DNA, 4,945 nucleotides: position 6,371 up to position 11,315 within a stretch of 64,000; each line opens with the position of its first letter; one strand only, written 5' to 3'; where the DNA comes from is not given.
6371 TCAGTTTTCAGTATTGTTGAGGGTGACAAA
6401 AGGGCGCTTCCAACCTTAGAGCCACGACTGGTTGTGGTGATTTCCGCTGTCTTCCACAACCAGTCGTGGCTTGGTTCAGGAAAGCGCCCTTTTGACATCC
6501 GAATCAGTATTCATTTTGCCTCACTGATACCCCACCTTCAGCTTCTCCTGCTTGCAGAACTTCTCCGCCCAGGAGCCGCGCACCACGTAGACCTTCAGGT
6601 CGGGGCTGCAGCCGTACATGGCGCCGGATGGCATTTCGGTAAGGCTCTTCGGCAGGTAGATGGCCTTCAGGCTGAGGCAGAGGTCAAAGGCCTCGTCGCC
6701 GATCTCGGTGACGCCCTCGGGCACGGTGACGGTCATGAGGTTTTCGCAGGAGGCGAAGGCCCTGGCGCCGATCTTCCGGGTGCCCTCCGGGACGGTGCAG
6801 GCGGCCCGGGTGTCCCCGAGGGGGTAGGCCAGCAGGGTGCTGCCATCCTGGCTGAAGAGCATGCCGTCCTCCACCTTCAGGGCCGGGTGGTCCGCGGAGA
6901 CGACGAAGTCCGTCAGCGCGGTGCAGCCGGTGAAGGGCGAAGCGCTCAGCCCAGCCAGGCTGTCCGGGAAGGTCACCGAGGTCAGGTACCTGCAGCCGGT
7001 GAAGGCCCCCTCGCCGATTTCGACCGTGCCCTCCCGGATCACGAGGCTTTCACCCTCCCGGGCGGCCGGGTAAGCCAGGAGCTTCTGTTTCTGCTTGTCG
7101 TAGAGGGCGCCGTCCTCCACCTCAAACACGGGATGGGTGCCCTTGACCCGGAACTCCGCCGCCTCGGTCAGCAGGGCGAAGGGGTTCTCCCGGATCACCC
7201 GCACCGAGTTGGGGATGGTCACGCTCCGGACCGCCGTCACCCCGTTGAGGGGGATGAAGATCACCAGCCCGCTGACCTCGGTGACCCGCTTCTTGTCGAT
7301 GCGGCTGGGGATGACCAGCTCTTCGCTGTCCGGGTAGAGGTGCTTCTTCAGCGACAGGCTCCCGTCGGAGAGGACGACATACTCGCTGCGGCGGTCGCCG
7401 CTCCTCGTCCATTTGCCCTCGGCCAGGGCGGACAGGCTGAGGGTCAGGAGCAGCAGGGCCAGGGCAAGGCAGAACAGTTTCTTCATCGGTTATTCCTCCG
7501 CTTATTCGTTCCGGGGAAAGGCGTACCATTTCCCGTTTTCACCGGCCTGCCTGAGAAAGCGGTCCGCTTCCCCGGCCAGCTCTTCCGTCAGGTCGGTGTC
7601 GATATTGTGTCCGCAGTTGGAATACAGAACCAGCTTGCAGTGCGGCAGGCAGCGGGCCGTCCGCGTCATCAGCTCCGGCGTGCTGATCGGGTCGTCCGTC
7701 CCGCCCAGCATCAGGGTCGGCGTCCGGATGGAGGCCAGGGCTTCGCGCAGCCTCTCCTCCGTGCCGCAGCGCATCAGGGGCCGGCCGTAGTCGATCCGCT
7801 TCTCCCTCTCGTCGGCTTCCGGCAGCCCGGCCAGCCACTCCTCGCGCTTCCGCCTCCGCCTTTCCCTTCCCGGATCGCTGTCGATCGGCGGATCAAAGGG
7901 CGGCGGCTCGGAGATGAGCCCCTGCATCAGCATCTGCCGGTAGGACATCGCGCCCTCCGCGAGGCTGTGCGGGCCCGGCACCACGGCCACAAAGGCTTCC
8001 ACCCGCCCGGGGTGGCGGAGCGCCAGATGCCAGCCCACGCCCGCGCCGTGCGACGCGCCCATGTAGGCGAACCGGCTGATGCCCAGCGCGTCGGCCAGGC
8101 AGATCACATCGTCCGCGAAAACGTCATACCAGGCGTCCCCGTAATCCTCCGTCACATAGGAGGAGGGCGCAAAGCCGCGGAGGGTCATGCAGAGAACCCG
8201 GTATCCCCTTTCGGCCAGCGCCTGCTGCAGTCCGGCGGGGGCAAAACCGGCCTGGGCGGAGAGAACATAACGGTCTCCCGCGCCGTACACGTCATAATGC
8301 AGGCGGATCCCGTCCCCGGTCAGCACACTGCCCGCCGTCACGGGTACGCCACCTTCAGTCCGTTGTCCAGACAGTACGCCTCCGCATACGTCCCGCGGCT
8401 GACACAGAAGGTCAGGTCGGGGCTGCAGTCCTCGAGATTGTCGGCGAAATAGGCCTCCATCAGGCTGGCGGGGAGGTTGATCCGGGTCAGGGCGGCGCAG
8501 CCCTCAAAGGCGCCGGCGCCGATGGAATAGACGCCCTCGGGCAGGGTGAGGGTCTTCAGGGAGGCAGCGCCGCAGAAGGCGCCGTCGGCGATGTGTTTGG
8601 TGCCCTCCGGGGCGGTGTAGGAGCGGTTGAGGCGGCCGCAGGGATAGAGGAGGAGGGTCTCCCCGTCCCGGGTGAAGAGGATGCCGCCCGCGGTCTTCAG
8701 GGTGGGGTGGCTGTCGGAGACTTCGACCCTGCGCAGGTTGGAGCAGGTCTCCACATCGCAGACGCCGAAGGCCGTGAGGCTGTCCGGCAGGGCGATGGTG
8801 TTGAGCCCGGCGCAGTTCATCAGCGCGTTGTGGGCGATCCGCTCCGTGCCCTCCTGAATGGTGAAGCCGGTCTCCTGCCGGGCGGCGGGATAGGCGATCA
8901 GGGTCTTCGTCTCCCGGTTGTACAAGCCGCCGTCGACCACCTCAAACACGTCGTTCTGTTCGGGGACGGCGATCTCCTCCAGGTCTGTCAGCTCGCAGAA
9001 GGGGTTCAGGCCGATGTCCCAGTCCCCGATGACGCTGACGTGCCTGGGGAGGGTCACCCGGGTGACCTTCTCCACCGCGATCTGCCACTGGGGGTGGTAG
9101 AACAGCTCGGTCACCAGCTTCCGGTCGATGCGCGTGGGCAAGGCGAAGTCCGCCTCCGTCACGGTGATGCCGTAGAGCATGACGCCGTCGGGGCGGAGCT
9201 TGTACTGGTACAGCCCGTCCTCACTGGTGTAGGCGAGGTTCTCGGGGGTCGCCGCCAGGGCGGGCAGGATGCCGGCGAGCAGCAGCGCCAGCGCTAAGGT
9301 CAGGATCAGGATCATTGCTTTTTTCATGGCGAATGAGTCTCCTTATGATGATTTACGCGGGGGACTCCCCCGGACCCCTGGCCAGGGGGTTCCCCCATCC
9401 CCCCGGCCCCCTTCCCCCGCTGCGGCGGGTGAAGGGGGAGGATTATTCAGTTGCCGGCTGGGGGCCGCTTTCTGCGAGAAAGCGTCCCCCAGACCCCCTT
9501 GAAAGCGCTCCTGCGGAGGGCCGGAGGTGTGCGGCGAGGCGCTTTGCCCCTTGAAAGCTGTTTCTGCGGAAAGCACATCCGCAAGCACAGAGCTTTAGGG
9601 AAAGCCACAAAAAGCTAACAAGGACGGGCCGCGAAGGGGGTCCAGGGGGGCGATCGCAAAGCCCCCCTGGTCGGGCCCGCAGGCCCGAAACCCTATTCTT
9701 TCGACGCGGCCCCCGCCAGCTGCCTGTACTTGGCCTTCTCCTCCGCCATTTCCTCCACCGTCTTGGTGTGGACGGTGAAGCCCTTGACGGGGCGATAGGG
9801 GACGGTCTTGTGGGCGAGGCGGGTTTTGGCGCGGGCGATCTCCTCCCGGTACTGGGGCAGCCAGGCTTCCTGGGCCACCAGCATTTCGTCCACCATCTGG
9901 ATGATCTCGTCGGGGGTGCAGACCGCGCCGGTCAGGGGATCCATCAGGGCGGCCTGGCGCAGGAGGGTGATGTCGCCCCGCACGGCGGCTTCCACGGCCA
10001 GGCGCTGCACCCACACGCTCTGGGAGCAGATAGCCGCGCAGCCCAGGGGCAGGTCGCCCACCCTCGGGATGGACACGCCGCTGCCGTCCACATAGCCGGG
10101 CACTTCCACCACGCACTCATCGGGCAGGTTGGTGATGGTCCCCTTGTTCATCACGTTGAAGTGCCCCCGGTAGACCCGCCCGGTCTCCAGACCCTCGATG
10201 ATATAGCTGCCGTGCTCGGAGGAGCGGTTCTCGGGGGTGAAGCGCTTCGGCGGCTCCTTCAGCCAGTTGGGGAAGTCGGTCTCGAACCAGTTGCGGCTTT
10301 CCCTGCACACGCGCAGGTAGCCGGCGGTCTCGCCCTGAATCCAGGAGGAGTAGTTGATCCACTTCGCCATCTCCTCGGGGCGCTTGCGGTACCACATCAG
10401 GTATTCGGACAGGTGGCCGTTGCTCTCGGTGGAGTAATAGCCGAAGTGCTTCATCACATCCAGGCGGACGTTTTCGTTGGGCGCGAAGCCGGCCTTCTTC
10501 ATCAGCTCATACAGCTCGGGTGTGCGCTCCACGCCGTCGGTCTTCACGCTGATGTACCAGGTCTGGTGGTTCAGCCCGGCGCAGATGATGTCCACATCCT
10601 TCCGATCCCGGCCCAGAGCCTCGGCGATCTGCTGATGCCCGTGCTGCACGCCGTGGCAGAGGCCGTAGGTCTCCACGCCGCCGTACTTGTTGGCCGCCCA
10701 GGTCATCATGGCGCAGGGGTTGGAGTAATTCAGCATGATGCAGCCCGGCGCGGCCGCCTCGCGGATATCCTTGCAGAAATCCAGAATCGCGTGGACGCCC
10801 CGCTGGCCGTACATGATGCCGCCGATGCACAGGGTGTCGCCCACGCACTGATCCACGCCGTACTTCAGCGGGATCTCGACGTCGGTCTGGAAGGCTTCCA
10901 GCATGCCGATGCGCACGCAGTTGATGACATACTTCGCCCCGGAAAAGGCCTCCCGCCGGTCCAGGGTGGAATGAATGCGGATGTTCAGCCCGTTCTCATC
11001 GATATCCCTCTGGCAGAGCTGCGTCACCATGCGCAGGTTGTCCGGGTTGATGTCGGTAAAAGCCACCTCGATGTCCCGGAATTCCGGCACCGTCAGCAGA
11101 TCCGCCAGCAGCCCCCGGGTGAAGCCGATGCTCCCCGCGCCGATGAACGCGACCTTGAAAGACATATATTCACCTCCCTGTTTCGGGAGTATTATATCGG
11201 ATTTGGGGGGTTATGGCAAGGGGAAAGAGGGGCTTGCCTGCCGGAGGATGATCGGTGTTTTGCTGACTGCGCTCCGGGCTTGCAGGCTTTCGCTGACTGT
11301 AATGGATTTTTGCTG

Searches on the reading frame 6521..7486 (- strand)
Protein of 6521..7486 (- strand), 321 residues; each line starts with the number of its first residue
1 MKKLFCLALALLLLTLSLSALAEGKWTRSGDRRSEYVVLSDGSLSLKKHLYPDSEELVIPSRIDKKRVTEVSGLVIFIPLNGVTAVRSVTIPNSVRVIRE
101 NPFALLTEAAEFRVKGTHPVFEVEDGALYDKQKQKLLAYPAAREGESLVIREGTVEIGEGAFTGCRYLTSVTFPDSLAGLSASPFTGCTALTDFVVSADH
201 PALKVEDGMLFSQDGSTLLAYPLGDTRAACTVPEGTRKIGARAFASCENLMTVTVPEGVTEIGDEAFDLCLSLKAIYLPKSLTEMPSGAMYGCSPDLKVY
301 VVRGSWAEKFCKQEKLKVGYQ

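Call 17: search_protein_families(library=pfam, proteins=[window:6521-7486:-], max_evalue=0.001)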
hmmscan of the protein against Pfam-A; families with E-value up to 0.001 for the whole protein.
window:6521-7486:- (321 aa): 1 family
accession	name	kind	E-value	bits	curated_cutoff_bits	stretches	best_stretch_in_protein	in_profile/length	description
PF13306.12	LRR_5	-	6.4e-26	91.2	27.7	2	231-294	17-79/127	BspA type Leucine rich repeat region (6 copies)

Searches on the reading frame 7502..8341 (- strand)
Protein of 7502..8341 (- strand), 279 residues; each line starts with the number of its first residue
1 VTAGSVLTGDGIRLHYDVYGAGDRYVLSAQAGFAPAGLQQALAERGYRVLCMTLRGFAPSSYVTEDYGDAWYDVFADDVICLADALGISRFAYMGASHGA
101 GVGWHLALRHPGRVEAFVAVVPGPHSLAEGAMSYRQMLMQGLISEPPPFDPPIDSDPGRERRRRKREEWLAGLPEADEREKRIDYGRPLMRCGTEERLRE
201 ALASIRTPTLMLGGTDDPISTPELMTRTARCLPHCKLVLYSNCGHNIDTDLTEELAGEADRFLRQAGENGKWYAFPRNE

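Call 17: search_protein_families(library=pfam, proteins=[window:7502-8341:-], max_evalue=0.001)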
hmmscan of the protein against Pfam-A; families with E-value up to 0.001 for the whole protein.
window:7502-8341:- (279 aa): 5 families
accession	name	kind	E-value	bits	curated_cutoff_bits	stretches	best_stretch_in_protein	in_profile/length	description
PF00561.26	Abhydrolase_1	-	5.2e-21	75.9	25.8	1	36-247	17-240/245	alpha/beta hydrolase fold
PF12697.13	Abhydrolase_6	-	1.8e-13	52.1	26.3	1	33-247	14-206/217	Alpha/beta hydrolase family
PF12146.15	Hydrolase_4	-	2.2e-12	47.2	27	1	38-248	23-235/239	Serine aminopeptidase, S33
PF02129.25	Peptidase_S15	-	1.2e-05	25.6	23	1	42-221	47-237/262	X-Pro dipeptidyl-peptidase (S15 family)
PF08386.16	Abhydrolase_4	-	0.00051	20.6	21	1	198-263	26-91/103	TAP-like protein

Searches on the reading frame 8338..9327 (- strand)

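Call 17: search_protein_families(library=pfam, proteins=[window:8338-9327:-], max_evalue=0.001)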
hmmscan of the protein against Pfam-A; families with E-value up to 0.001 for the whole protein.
window:8338-9327:- (329 aa): 1 family
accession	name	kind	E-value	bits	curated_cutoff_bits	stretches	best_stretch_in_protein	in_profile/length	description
PF13306.12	LRR_5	-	2.5e-17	63.4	27.7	2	236-290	15-68/127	BspA type Leucine rich repeat region (6 copies)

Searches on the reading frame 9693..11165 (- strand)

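Call 17: search_protein_families(library=pfam, proteins=[window:9693-11165:-], max_evalue=0.001)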
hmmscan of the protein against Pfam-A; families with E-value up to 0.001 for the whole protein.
window:9693-11165:- (490 aa): 2 families
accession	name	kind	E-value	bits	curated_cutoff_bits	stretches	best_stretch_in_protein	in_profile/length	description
PF11975.13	Glyco_hydro_4C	-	1.2e-49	169.6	24.1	1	195-412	1-211/211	Family 4 glycosyl hydrolase C-terminal domain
PF02056.22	Glyco_hydro_4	-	1.8e-44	151.9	23.2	1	4-184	1-181/183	Family 4 glycosyl hydrolase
